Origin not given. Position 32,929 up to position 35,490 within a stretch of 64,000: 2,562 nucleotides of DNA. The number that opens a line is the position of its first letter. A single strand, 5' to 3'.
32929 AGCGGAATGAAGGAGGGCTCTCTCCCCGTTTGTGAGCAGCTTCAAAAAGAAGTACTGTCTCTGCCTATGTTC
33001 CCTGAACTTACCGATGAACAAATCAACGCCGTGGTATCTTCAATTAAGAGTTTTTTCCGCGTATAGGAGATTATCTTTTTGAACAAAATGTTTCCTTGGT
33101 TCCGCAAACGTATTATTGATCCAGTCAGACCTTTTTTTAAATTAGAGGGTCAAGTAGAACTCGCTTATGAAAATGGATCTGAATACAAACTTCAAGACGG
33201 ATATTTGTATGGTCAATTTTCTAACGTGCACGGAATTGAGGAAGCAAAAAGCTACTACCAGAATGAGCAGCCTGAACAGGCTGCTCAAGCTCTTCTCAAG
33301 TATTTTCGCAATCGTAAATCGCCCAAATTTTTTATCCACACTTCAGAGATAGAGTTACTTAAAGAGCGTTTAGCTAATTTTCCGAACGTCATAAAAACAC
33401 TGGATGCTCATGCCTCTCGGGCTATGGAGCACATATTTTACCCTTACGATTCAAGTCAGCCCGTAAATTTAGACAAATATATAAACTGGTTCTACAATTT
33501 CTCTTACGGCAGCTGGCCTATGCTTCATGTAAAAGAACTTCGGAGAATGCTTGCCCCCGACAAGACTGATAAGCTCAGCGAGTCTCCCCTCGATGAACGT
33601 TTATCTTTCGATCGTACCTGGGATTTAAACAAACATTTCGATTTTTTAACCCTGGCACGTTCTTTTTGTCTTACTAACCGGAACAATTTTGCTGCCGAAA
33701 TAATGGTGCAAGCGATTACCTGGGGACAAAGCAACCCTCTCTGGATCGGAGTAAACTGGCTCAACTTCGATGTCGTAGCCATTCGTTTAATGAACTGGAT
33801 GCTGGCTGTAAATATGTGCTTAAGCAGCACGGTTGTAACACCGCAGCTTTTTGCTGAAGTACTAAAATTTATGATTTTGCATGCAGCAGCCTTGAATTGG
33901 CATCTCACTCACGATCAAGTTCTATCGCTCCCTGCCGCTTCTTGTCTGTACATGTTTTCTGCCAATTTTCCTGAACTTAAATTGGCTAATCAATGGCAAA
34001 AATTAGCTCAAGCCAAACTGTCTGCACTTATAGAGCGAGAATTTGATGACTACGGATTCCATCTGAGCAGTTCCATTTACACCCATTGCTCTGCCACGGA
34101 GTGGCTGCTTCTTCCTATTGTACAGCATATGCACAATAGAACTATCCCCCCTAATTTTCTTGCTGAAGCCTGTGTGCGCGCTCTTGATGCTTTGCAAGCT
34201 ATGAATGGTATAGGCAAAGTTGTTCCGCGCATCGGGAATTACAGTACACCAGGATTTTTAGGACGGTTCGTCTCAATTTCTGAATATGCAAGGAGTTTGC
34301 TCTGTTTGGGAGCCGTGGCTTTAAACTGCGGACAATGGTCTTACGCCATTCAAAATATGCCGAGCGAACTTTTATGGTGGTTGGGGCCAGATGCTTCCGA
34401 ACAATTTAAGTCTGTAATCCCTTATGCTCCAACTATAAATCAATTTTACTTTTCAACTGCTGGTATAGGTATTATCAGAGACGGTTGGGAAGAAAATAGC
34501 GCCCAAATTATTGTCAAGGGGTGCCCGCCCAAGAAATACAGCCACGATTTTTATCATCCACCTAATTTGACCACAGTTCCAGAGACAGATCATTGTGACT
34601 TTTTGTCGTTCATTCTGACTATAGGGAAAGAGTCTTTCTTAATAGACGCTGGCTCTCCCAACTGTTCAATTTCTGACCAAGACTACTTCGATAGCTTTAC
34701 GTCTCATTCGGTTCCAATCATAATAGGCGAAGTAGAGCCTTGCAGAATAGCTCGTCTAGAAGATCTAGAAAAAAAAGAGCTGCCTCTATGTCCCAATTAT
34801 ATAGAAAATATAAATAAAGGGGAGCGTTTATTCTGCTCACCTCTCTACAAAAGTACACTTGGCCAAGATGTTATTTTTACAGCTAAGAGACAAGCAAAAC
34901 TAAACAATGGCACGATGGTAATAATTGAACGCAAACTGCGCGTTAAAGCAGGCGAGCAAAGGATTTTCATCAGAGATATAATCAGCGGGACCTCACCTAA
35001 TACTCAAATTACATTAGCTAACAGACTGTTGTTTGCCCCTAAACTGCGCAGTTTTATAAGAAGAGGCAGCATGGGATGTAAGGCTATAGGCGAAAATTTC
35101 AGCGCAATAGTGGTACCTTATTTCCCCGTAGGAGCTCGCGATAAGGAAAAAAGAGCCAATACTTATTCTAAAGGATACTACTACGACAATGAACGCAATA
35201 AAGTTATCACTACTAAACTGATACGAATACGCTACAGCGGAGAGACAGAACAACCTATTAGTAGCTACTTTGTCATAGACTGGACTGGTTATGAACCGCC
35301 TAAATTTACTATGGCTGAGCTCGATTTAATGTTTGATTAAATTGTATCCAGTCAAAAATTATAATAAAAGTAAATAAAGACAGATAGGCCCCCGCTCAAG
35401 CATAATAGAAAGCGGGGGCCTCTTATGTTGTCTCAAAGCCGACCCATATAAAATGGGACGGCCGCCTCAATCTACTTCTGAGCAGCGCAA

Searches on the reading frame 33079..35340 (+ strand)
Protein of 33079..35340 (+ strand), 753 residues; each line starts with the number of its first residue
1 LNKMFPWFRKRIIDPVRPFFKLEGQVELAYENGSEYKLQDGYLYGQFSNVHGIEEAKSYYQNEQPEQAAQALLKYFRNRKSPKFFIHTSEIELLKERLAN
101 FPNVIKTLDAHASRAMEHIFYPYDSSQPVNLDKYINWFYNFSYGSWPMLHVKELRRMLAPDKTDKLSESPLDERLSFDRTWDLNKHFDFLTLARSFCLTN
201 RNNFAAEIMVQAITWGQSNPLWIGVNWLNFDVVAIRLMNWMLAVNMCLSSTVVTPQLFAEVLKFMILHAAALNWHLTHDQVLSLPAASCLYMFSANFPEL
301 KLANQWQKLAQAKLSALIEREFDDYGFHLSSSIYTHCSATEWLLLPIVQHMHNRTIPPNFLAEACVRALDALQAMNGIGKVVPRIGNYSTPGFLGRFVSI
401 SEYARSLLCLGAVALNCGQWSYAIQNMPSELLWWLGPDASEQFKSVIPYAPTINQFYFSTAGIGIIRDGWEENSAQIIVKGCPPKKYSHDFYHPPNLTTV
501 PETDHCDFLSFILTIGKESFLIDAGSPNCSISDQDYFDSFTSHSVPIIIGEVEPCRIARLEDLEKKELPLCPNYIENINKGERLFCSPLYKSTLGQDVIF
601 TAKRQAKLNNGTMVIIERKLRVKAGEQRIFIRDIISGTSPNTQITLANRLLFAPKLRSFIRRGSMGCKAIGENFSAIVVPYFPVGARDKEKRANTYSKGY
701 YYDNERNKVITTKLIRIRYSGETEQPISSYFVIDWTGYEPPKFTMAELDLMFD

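Call 3: search_protein_families(library=pfam, proteins=[window:33079-35340:+], max_evalue=1)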
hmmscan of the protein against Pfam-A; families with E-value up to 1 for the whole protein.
window:33079-35340:+ (753 aa): 2 families
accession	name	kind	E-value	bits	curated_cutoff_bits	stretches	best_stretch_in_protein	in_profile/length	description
PF16889.11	Hepar_II_III_N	-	1.3e-19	71.2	22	1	49-341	8-264/340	Heparinase II/III N-terminus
PF07940.18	Hepar_II_III_C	-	3.2e-05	24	24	1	494-701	30-212/237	Heparinase II/III-like, C-terminal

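Call 4: search_protein_families(library=ncbifam, proteins=[window:33079-35340:+], max_evalue=1)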
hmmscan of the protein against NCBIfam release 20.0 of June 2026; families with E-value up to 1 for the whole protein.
window:33079-35340:+ (753 aa): 3 families
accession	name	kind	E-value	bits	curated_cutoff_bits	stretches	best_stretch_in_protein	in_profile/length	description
NF045573.1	Hepsulflyase_CFB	equivalog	1.5e-14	53.3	700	2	50-139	33-118/651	heparin-sulfate lyase HepC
NF045572.1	Hepsulflyase_bctds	equivalog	4e-05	22.4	600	2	49-81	56-88/706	heparin-sulfate lyase HepC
NF040971.1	cytc_ExtS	equivalog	0.15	11.3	100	1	661-715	193-246/262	selenite/tellurite reduction operon c-type cytochrome lipoprotein ExtS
